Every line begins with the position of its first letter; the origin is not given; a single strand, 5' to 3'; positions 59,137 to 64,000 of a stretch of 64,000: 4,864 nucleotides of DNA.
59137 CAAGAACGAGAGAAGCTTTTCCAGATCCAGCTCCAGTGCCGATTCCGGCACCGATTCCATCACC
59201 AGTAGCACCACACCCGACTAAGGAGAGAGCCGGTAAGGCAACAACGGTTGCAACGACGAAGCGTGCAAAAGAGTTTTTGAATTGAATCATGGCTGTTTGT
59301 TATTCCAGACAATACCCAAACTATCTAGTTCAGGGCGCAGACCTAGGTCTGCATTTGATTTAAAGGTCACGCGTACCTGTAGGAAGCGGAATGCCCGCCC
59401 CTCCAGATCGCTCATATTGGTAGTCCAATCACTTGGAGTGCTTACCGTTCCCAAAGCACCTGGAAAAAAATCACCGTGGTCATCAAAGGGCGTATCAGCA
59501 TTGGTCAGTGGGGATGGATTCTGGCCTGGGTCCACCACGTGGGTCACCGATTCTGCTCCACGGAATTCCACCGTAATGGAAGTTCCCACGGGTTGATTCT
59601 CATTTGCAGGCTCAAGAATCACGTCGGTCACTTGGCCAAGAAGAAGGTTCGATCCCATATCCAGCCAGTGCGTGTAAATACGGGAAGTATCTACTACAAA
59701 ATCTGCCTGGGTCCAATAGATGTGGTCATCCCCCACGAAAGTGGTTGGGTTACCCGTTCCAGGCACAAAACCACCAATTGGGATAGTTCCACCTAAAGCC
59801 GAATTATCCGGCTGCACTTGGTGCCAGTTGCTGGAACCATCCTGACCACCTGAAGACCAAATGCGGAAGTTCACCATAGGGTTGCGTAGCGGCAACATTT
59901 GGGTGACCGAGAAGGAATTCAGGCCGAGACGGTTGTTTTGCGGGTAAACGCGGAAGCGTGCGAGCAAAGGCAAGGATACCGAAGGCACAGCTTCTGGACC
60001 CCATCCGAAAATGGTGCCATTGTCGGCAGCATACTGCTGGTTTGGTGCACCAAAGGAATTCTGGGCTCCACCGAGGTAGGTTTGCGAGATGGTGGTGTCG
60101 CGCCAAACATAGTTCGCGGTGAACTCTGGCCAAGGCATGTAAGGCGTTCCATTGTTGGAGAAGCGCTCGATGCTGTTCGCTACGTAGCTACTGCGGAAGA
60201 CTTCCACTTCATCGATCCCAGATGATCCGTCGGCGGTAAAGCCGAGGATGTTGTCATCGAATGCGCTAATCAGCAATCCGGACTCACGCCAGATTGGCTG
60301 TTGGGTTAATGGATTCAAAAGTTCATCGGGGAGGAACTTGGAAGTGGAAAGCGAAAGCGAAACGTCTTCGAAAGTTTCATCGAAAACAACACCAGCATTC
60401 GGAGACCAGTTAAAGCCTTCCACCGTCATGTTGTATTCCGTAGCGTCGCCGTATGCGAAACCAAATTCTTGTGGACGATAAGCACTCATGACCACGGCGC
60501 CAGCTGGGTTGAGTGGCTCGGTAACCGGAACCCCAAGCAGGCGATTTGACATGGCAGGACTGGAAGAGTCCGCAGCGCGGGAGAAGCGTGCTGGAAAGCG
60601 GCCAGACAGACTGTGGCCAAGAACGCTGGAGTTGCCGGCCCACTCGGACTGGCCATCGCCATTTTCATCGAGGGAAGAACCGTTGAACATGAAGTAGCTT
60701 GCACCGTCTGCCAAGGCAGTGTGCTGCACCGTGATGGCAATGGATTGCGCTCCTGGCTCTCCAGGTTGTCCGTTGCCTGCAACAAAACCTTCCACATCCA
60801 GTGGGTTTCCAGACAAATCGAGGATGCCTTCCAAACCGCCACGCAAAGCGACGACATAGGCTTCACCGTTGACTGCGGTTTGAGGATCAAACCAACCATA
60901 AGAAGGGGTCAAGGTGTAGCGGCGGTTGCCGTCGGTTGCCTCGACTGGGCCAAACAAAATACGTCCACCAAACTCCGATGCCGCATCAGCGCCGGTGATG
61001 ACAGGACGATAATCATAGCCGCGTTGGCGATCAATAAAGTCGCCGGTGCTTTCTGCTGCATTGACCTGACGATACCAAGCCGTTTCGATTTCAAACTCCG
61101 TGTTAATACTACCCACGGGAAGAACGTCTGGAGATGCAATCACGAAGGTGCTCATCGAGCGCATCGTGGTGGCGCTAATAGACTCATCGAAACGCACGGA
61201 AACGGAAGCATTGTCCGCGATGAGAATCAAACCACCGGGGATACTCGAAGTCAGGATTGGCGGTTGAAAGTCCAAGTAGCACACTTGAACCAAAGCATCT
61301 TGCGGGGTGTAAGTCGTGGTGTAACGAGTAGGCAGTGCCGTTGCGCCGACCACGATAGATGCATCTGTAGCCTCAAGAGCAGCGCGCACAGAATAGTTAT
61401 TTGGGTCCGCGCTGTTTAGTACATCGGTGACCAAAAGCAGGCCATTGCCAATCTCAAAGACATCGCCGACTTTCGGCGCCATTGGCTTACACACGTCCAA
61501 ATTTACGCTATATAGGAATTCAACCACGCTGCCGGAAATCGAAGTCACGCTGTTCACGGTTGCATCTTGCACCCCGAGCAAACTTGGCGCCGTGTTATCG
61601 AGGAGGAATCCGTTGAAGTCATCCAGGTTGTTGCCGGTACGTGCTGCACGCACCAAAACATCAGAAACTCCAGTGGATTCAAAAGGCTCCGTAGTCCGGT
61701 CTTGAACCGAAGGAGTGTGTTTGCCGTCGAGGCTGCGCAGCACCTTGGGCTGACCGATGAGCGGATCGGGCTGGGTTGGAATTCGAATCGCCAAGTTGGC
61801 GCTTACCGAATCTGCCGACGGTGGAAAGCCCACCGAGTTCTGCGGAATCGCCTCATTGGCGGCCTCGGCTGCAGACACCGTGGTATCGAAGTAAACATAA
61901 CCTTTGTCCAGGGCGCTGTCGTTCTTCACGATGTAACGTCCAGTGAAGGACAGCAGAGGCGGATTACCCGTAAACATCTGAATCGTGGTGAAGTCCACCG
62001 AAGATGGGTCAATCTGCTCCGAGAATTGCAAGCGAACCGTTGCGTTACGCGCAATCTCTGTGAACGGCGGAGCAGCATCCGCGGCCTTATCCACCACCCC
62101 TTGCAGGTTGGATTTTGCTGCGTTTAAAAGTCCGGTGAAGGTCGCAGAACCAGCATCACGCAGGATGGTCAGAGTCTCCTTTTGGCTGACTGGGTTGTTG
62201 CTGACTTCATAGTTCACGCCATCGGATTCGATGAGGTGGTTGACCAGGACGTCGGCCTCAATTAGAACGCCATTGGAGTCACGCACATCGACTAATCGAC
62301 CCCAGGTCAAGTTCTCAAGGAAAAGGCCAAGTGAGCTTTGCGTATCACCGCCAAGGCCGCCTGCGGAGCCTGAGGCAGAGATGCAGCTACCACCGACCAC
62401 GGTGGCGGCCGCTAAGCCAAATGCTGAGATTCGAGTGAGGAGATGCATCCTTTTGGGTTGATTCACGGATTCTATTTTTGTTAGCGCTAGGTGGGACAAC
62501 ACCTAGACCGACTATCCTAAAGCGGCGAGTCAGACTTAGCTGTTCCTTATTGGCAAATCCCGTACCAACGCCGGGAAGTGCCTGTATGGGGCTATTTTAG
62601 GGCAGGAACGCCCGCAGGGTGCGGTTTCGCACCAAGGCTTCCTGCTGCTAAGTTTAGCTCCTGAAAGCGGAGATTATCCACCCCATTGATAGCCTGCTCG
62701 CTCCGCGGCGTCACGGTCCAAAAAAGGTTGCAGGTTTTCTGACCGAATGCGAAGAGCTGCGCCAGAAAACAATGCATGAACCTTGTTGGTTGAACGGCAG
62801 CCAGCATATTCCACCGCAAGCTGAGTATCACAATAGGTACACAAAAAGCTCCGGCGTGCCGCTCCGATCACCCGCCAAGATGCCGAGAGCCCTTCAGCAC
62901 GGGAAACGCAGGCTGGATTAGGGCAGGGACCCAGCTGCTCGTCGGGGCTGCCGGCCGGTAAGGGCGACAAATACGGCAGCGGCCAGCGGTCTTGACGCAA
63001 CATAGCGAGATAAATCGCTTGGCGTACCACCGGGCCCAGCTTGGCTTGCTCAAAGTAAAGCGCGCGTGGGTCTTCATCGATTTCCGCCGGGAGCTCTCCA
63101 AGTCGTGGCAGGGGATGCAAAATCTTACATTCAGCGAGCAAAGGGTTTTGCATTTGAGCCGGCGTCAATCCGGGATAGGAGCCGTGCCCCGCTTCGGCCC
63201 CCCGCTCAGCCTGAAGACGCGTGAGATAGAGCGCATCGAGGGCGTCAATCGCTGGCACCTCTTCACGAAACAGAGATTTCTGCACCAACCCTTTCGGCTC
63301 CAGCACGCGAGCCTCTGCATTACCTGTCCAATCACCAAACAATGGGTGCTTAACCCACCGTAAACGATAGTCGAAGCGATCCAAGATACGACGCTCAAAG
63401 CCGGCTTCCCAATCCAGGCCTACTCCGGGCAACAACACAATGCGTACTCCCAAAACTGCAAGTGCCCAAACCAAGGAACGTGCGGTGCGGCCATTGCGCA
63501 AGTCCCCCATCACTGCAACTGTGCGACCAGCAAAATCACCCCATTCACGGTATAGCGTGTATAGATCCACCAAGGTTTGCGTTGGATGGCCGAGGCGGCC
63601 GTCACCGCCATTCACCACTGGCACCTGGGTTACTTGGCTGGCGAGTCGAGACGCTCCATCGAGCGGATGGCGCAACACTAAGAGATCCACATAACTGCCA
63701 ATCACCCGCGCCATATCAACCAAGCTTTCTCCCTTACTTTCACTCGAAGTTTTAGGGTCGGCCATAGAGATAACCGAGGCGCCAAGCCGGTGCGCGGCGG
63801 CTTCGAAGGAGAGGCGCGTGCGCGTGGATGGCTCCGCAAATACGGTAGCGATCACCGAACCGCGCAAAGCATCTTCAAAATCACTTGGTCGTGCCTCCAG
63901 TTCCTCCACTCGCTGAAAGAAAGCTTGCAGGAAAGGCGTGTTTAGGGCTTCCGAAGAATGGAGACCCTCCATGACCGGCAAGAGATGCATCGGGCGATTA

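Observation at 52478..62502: Translationally coupled operon of three lipoproteins of about 1050-1200 aa from two novel-looking families (B2-B1-A2)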

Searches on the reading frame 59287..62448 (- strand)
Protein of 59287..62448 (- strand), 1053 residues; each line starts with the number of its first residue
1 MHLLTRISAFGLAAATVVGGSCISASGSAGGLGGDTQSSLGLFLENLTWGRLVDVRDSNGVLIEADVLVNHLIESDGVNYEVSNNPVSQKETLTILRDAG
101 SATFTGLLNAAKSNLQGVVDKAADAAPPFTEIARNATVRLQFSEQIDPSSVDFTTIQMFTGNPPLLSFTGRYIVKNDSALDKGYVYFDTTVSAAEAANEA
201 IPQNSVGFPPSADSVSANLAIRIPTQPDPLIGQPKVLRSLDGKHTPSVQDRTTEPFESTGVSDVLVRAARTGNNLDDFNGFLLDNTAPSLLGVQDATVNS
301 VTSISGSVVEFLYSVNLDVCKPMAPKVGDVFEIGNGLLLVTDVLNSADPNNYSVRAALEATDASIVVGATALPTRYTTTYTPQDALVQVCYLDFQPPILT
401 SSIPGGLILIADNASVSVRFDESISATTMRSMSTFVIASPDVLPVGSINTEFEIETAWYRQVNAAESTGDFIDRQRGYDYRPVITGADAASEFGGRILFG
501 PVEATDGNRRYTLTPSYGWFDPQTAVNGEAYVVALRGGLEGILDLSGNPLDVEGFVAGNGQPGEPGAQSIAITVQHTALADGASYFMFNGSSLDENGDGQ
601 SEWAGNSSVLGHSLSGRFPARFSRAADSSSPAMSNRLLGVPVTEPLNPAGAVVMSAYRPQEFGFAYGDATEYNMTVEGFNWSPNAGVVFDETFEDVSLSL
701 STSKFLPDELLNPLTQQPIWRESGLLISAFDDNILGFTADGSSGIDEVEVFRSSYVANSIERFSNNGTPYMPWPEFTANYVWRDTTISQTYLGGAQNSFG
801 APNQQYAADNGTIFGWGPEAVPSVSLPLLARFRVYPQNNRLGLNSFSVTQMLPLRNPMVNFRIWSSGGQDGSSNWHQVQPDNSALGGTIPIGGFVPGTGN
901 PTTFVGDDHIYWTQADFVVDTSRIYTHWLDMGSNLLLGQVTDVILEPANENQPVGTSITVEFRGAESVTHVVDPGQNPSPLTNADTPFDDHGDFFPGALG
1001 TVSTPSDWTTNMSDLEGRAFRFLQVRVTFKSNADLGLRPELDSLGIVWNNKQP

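Call 6: search_protein_families(library=pfam, proteins=[window:59287-62448:-], max_evalue=1)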
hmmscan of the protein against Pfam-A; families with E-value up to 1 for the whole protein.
window:59287-62448:- (1053 aa): 1 family
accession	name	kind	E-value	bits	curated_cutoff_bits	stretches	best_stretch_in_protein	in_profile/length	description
PF13205.12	Big_5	-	8e-05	23.8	23.6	1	130-162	17-52/105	Bacterial Ig-like domain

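Call 7: search_protein_families(library=ncbifam, proteins=[window:59287-62448:-], max_evalue=1)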
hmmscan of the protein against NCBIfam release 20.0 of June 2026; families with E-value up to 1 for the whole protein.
window:59287-62448:- (1053 aa): 1 family
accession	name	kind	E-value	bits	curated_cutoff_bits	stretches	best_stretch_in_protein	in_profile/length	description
NF011717.0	PRK15138.1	equivalog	0.19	10.7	645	1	304-359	189-245/387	alcohol dehydrogenase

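Call 86: search_protein_families(library=phrogs, proteins=[window:59287-62448:-], max_evalue=0.01)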
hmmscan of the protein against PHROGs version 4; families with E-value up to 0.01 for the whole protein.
window:59287-62448:- (1053 aa): 0 families

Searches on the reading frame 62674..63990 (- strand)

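Call 24: search_protein_families(library=pfam, proteins=[window:62674-63990:-], max_evalue=0.01)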
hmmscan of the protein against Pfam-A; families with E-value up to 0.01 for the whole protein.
window:62674-63990:- (438 aa): 3 families
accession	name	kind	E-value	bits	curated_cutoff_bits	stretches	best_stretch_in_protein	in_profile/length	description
PF02729.26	OTCace_N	-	6.3e-38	130.6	29.9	1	14-147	7-147/148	Aspartate/ornithine carbamoyltransferase, carbamoyl-P binding domain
PF00185.30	OTCace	-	3.9e-11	43.7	29.4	1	240-328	61-155/157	Aspartate/ornithine carbamoyltransferase, Asp/Orn binding domain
PF02748.20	PyrI_C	-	1.2e-06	28.7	23.4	1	356-391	8-43/48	Aspartate carbamoyltransferase regulatory chain, metal binding domain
